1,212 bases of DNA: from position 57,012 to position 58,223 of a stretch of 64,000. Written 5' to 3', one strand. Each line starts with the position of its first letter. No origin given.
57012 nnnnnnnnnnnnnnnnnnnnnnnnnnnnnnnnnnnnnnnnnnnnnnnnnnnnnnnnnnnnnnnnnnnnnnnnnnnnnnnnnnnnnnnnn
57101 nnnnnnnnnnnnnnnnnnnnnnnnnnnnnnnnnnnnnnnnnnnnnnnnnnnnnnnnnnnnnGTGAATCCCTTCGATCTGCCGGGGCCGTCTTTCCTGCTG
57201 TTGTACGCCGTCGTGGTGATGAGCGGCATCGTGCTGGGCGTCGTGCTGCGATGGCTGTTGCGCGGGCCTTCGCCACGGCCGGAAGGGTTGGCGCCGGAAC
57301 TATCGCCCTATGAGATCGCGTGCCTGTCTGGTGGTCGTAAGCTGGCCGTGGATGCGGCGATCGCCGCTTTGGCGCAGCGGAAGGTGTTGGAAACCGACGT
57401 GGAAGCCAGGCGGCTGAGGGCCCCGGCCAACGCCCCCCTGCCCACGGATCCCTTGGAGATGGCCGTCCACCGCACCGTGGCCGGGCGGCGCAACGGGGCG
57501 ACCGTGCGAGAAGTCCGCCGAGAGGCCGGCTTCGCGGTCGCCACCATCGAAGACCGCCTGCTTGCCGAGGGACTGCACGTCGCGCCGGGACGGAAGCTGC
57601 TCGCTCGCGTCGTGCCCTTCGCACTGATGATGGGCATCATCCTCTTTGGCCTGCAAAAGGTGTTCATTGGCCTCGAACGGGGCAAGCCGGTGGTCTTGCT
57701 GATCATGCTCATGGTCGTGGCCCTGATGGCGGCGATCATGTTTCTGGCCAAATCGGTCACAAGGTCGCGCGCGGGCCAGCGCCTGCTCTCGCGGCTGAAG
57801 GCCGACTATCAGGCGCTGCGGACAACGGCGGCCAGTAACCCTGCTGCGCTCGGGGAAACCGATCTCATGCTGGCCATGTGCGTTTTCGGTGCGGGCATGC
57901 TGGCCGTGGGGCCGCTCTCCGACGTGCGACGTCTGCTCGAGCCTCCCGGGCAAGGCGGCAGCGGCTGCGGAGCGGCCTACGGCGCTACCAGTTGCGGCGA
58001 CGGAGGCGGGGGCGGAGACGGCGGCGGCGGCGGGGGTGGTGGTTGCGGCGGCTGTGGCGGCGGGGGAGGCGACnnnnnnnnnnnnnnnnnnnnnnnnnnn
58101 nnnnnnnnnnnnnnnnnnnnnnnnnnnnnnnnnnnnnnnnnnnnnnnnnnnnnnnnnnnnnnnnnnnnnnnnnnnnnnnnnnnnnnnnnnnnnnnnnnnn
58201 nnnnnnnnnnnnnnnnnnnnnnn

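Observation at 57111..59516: TIGR04222-like membrane protein with Gly/Cys tail + DUF692 (MNIO) + small partner: possible membrane-tethered RiPP-like Cys-modification system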

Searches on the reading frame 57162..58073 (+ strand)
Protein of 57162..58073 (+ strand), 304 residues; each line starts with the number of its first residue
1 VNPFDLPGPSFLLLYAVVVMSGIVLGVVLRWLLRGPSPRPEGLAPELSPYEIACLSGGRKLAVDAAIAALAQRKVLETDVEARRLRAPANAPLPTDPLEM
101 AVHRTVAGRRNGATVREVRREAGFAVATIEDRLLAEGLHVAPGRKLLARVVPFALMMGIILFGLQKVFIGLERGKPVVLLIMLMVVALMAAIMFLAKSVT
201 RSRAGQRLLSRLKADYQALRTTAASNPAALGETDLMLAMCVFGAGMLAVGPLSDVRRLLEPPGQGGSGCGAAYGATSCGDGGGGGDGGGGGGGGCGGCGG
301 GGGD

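Call 5: search_protein_families(library=ncbifam, proteins=[window:57162-58073:+], max_evalue=0.01)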
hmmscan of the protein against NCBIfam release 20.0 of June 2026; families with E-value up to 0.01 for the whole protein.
window:57162-58073:+ (304 aa): 1 family
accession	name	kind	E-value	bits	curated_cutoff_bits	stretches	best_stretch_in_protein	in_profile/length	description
TIGR04222.1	near_uncomplex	domain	2.8e-42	144.9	43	1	14-248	1-229/229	TIGR04222 domain-containing membrane protein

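Call 6: search_protein_families(library=pfam, proteins=[window:57162-58073:+], max_evalue=0.01)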
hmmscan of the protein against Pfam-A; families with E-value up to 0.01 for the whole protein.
window:57162-58073:+ (304 aa): 0 families

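Call 26: find_homologous_proteins(query=window:57162-58073:+, max_evalue=0.001)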
Query window:57162-58073:+ (304 aa): 1945 proteins with E <= 0.001 among 8000 candidates; the best 120 are listed.
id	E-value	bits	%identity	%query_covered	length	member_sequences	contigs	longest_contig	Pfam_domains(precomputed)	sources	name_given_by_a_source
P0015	1.0e-107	378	58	87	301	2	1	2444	-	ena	-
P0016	1.2e-99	352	62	77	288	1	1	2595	-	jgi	jgi:uncharacterized protein (TIGR04222 family)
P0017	8.4e-80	287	48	90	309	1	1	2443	-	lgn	-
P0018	3.8e-70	255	42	87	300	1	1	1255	-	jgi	-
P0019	6.7e-62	228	45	88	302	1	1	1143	-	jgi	jgi:uncharacterized protein (TIGR04222 family)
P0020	2.7e-61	226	43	96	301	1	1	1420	-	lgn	-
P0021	1.0e-60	224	42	88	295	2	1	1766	-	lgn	-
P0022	1.8e-57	213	42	94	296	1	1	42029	-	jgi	jgi:uncharacterized protein (TIGR04222 family)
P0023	1.7e-56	210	37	86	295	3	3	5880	-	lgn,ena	-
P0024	4.0e-56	209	38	86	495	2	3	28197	PF27765.1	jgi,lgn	jgi:uncharacterized protein (TIGR04222 family)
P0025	9.2e-56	208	41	87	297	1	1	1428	PF20990.3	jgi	jgi:uncharacterized protein (TIGR04222 family)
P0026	1.1e-55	208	40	97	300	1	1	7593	-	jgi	jgi:uncharacterized protein (TIGR04222 family)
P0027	1.5e-55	207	38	96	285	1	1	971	-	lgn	-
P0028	3.0e-55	206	39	86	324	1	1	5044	-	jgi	jgi:uncharacterized protein (TIGR04222 family)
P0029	4.7e-55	205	39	86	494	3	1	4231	PF27765.1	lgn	-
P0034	5.1e-53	199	39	96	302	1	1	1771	-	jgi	jgi:uncharacterized protein (TIGR04222 family)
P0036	1.5e-52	197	38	96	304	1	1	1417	-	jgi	jgi:uncharacterized protein (TIGR04222 family)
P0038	2.3e-52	197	39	86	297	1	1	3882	-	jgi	jgi:uncharacterized protein (TIGR04222 family)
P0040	4.1e-51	192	39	79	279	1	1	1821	-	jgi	jgi:uncharacterized protein (TIGR04222 family)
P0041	4.4e-51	192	39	86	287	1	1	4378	-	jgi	jgi:uncharacterized protein (TIGR04222 family)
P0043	2.3e-50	190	37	96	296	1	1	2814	-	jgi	jgi:uncharacterized protein (TIGR04222 family)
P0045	2.7e-50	190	40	83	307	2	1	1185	-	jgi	jgi:uncharacterized protein (TIGR04222 family)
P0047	1.0e-49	188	40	86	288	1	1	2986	-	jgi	jgi:uncharacterized protein (TIGR04222 family)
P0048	1.1e-49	188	38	97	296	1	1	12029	-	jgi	jgi:uncharacterized protein (TIGR04222 family)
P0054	5.5e-49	185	39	87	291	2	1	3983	PF20990.3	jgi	jgi:uncharacterized protein (TIGR04222 family)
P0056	7.5e-49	185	42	87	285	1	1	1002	-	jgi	jgi:uncharacterized protein (TIGR04222 family)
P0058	2.9e-48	183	36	94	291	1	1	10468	-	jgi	jgi:uncharacterized protein (TIGR04222 family)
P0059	6.6e-48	182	38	86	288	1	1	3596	-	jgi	jgi:uncharacterized protein (TIGR04222 family)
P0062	2.5e-47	180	39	96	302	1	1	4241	-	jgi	jgi:uncharacterized protein (TIGR04222 family)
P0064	6.5e-47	179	36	89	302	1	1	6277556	-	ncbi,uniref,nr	ncbi:TIGR04222 domain-containing protein [Singulisphaera sp. GP187]|uniref:TIGR04222 domain-containi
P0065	8.1e-47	178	35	96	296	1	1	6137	PF20990.3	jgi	jgi:uncharacterized protein (TIGR04222 family)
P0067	1.7e-46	177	38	86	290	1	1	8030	-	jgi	jgi:uncharacterized protein (TIGR04222 family)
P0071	2.6e-45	173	34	86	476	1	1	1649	PF27765.1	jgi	jgi:uncharacterized protein (TIGR04222 family)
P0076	7.8e-44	169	36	93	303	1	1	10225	-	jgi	jgi:uncharacterized protein (TIGR04222 family)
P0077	9.8e-44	168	36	88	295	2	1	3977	-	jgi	jgi:uncharacterized protein (TIGR04222 family)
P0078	1.7e-43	167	36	85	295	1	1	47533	-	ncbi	ncbi:MAG: TIGR04222 domain-containing membrane protein [Isosphaeraceae bacterium]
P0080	5.8e-43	166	41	88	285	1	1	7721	-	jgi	jgi:uncharacterized protein (TIGR04222 family)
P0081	1.0e-42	165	36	84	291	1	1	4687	-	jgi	jgi:uncharacterized protein (TIGR04222 family)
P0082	1.1e-42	165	34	97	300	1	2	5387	-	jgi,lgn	jgi:uncharacterized protein (TIGR04222 family)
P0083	3.1e-42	163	36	86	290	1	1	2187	-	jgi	jgi:uncharacterized protein (TIGR04222 family)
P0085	5.2e-42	163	34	96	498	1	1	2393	PF27765.1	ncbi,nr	ncbi:MAG: TIGR04222 domain-containing membrane protein, partial [Moorea sp. SIO2I5]|nr:TIGR04222 dom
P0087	2.1e-41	161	35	96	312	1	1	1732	-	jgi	jgi:uncharacterized protein (TIGR04222 family)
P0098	4.4e-40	156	33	85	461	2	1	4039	PF27765.1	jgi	jgi:uncharacterized protein (TIGR04222 family)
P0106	7.2e-39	152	34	94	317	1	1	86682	-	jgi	jgi:uncharacterized protein (TIGR04222 family)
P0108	1.6e-38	151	35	96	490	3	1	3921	PF27765.1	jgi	jgi:uncharacterized protein (TIGR04222 family)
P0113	2.1e-38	151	35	86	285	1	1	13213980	-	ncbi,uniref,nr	ncbi:TIGR04222 domain-containing membrane protein [Archangium violaceum]|uniref:TIGR04222 domain-con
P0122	1.4e-37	148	34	96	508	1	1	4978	PF27765.1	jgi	jgi:uncharacterized protein (TIGR04222 family)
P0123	1.6e-37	148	30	93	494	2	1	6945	PF27765.1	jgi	jgi:uncharacterized protein (TIGR04222 family)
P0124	1.7e-37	148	35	96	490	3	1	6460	PF27765.1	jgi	jgi:uncharacterized protein (TIGR04222 family)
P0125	3.1e-37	147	38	71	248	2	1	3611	-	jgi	jgi:uncharacterized protein (TIGR04222 family)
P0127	7.1e-37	146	33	72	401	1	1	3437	PF20990.3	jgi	jgi:uncharacterized protein (TIGR04222 family)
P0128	7.7e-37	146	31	89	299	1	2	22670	-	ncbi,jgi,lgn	jgi:uncharacterized protein (TIGR04222 family)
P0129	1.1e-36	145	33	97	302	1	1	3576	-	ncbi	ncbi:MAG TPA: TIGR04222 domain-containing membrane protein [Archangium sp.]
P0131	2.0e-36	144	31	96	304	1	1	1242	-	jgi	jgi:uncharacterized protein (TIGR04222 family)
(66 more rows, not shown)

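Call 41: predict_structure(alignment_id=A2)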
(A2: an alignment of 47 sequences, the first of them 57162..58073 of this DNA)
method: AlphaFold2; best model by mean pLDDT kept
length: 304 residues; sequences in the alignment: 47
mean_pLDDT: 88.0   pTM: 0.79
mean pLDDT of the five models: 88.0, 86.6, 86.5, 86.6, 85.8
residues with pLDDT >= 90: 242; 70-90: 19; 50-70: 7; < 50: 36
segments of 3 or more residues with pLDDT < 50: 268-286, 288-304
pLDDT, mean of each block of 10 residues (from residue 1): 91 97 97 82 87 97 97 96 96 97 98 97 97 95 96 98 96 96 98 96 95 96 94 94 90 92 61 44 44 44 39
secondary structure, 60 per line:
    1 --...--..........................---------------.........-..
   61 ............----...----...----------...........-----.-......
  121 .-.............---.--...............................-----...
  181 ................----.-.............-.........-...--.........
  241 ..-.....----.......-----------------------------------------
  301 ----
elements in order: H8-33 H49-57 H59-72 E77-79 E84-86 H97-107 H115-121 H123-135 H142-172 H178-196 H203-215 H217-225 H232-242 H244-248 H253-259

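Call 45: find_related_loci(query=A4, collection=metagenome_contigs, flank=4000)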
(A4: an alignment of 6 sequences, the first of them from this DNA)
Query A4 (258 aa) in metagenome_contigs; peptide patterns used: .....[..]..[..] (x = any residue, [..] = any of these).
400 stretches matched a pattern; 307 encode a relative of the query (tblastn E <= 1e-3); the best 80 are kept; 80 distinct loci.
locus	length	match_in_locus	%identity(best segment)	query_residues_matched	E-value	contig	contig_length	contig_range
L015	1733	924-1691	40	1-256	1e-49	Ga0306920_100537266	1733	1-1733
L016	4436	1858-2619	41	1-255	9e-49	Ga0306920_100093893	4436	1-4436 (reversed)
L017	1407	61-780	40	1-238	5e-46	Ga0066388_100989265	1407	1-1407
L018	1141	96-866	40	1-256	1e-43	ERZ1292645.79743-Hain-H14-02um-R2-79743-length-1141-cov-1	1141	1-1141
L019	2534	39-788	38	1-252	1e-40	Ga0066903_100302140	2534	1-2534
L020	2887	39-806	35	1-255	4e-39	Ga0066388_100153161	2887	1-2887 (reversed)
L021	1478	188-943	37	1-252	7e-40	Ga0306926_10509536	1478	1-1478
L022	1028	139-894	40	1-258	1e-39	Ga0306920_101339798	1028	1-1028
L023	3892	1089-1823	35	1-248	6e-38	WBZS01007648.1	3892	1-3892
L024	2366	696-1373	41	1-230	2e-37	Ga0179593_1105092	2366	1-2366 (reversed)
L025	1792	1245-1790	39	1-184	2e-29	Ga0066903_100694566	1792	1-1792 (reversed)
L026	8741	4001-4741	32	1-244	2e-28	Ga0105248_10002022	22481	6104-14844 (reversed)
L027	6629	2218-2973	33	1-243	4e-23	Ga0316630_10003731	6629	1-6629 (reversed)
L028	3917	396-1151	32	1-243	1e-20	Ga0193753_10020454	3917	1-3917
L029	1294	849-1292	42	1-148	1e-20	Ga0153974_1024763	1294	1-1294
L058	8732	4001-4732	31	1-243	6e-16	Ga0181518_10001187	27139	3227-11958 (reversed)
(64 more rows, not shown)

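Call 76: search_protein_representatives(protein=window:57162-57935:+)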
Query: 258 residues. Proteins with E-value up to 0.001 (for the whole library): 2931; up to 1e-10: 1145; up to 1e-30: 81. The best 150 are listed.
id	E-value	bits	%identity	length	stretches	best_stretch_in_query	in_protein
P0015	2.5e-86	305.8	59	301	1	1-258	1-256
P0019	6.7e-48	180.0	45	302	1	1-257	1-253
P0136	1.7e-47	178.7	41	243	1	1-242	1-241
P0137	7.3e-47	176.6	42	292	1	1-256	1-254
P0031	1.3e-43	166.0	40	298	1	1-256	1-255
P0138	3.0e-43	164.8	40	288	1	1-256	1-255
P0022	3.2e-42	161.4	44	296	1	1-256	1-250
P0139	1.8e-39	152.4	39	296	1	1-255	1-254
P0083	1.1e-38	149.8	37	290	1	1-256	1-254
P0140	3.2e-38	148.3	39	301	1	1-256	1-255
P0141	3.3e-38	148.3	37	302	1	1-255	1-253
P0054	5.7e-38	147.5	39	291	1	1-256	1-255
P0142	1.2e-37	146.4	41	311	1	2-257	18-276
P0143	1.4e-37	146.2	37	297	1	1-256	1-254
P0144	1.5e-37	146.1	38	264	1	1-254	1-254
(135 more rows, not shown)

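Call 81: find_homologous_proteins(query=L058:4927-5955:-, max_evalue=1e-20)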
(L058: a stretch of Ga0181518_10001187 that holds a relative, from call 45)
Query L058:4927-5955:- (343 aa): 2976 proteins with E <= 1e-20 among 8000 candidates; the best 120 are listed.
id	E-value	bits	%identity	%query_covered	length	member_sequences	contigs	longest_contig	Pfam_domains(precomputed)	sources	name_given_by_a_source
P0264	1.4e-212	724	91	100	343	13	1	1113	PF13186.12,PF04055.28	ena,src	-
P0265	1.5e-172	592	75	100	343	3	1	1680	PF13186.12,PF04055.28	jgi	jgi:selenobiotic family peptide radical SAM maturase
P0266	4.7e-171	587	74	100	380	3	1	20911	PF13186.12,PF04055.28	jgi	jgi:selenobiotic family peptide radical SAM maturase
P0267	1.9e-169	582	75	100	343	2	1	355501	PF13186.12,PF04055.28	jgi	jgi:selenobiotic family peptide radical SAM maturase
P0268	2.5e-169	582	74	100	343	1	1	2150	PF13186.12,PF04055.28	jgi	jgi:selenobiotic family peptide radical SAM maturase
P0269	3.9e-169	581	72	100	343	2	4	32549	PF13186.12,PF04055.28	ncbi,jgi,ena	jgi:selenobiotic family peptide radical SAM maturase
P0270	1.9e-167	576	73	100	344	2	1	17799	PF13186.12,PF04055.28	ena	-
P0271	2.8e-166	572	71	100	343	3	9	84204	PF13186.12,PF04055.28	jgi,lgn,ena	-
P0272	5.6e-166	571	72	100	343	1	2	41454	PF13186.12,PF04055.28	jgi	jgi:selenobiotic family peptide radical SAM maturase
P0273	1.6e-165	569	72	100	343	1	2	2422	PF13186.12,PF04055.28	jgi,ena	-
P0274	4.5e-165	568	71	100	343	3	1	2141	PF13186.12,PF04055.28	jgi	-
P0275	5.6e-162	558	69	100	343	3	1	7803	PF13186.12,PF04055.28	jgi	jgi:selenobiotic family peptide radical SAM maturase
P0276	4.3e-159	548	69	100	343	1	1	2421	PF13186.12,PF04055.28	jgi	jgi:selenobiotic family peptide radical SAM maturase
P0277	2.8e-153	529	68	100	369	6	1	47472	PF13186.12,PF04055.28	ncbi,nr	ncbi:MAG: selenobiotic family peptide radical SAM maturase [Nitrospirae bacterium RBG_16_64_22]|nr:M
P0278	8.7e-153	527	67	100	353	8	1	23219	PF13186.12,PF04055.28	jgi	jgi:selenobiotic family peptide radical SAM maturase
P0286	1.7e-141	490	63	100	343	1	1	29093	PF13186.12,PF04055.28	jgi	jgi:selenobiotic family peptide radical SAM maturase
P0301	1.3e-135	471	59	100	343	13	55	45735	PF04055.28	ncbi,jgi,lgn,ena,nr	ncbi:MAG: thio(seleno)oxazole modification radical SAM maturase SbtM [Verrucomicrobiota bacterium]|n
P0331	1.8e-127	444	57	100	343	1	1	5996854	PF13186.12,PF04055.28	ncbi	-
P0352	1.3e-124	435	59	94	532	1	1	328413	PF13186.12,PF04055.28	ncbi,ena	-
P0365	7.6e-124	432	58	94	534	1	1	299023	PF13186.12,PF04055.28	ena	-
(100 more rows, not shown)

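Call 82: find_encoding_contigs(protein=P0267, flank=4000, max_places=1)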
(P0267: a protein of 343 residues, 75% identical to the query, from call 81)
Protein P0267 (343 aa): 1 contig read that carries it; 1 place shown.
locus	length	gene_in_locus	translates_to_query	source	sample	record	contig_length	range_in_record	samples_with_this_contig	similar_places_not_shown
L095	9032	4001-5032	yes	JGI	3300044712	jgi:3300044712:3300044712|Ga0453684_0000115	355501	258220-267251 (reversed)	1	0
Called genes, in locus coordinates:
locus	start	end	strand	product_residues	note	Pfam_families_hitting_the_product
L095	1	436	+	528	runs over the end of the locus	PF03065:Glyco_hydro_57, PF09210:BE_C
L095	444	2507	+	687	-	PF00456:Transketolase_N, PF02779:Transket_pyr, PF22613:Transketolase_C_1, PF02780:Transketolase_C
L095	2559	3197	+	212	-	PF01914:MarC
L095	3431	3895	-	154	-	-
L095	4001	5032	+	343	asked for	PF04055:Radical_SAM, PF13186:SPASM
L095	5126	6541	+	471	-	PF00069:Pkinase, PF07714:PK_Tyr_Ser-Thr, PF06293:Kdo (weak), PF03109:ABC1 (weak)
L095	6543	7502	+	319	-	PF13424:TPR_12 (faint), PF07719:TPR_2 (faint), PF13432:TPR_16 (faint), PF08308:PEGA (weak)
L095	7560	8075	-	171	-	-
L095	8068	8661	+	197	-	PF13385:Laminin_G_3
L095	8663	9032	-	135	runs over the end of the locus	-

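Call 83: find_encoding_contigs(protein=P0277, flank=4000, max_places=1)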
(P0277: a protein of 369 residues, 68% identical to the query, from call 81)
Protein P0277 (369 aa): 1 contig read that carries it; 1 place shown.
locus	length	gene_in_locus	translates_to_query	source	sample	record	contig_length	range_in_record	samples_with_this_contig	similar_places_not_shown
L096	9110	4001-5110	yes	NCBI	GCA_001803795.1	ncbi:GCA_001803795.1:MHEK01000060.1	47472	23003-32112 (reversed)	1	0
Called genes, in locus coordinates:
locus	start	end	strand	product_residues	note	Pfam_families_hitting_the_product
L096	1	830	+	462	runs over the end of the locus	PF00989:PAS, PF13188:PAS_8 (weak), PF08448:PAS_4, PF13426:PAS_9, PF00512:HisKA, PF02518:HATPase_c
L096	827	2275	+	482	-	PF00072:Response_reg, PF00158:Sigma54_activat, PF14532:Sigma54_activ_2, PF07728:AAA_5, PF25601:AAA_lid_14, PF02954:HTH_8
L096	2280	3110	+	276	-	-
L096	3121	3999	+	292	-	-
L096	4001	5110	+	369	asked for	PF04055:Radical_SAM, PF13186:SPASM (weak)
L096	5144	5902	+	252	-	PF00121:TIM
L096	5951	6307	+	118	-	PF03840:SecG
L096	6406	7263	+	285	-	PF00027:cNMP_binding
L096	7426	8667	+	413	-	PF04055:Radical_SAM, PF06968:BATS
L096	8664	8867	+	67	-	PF02597:ThiS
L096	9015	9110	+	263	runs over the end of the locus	PF00977:His_biosynth (faint), PF05690:ThiG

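Call 84: find_encoding_contigs(protein=P0301, flank=4000, max_places=2)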
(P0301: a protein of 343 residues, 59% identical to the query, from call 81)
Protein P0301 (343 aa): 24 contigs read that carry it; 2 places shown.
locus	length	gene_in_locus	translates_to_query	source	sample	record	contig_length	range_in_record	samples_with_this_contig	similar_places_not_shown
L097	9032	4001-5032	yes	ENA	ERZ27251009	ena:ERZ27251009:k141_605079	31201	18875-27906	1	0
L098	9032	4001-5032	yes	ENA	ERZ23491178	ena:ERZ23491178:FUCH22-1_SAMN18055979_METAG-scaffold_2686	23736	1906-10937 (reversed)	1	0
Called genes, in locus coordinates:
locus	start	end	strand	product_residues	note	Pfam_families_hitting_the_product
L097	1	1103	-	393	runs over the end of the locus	PF00155:Aminotran_1_2 (weak), PF01041:DegT_DnrJ_EryC1, PF01212:Beta_elim_lyase (weak)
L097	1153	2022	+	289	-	-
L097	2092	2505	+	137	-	-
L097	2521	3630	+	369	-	PF01008:IF-2B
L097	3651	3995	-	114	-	-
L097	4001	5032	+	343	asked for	PF04055:Radical_SAM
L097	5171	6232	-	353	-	PF00497:SBP_bac_3, PF00520:Ion_trans, PF00060:Lig_chan, PF07885:Ion_trans_2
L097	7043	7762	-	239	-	-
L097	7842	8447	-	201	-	PF26136:SCO6045_C (weak)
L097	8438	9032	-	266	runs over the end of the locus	PF05114:MbnB_TglH_ChrH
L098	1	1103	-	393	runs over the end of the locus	PF00155:Aminotran_1_2 (weak), PF01041:DegT_DnrJ_EryC1, PF01212:Beta_elim_lyase (weak)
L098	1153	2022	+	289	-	-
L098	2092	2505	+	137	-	-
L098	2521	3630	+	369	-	PF01008:IF-2B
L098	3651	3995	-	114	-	-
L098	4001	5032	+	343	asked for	PF04055:Radical_SAM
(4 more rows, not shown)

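Call 85: find_encoding_contigs(protein=P0331, flank=4000, max_places=1)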
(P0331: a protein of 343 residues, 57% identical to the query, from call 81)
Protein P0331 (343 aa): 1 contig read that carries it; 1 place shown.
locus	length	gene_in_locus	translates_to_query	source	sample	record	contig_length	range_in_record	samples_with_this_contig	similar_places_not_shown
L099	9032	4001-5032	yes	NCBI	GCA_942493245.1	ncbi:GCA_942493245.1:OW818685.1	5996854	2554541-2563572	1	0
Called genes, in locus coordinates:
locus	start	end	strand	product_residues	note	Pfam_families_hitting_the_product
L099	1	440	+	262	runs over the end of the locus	-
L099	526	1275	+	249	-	-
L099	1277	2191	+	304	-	-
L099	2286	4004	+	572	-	PF02254:TrkA_N, PF13241:NAD_binding_7 (faint), PF07885:Ion_trans_2, PF02254:TrkA_N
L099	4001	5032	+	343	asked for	PF04055:Radical_SAM, PF13186:SPASM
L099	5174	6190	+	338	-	PF01208:URO-D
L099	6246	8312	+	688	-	PF14683:CBM-like, PF01074:Glyco_hydro_38N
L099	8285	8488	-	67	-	-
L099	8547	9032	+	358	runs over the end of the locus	PF07748:Glyco_hydro_38C (weak), PF17677:Glyco_hydro38C2 (weak)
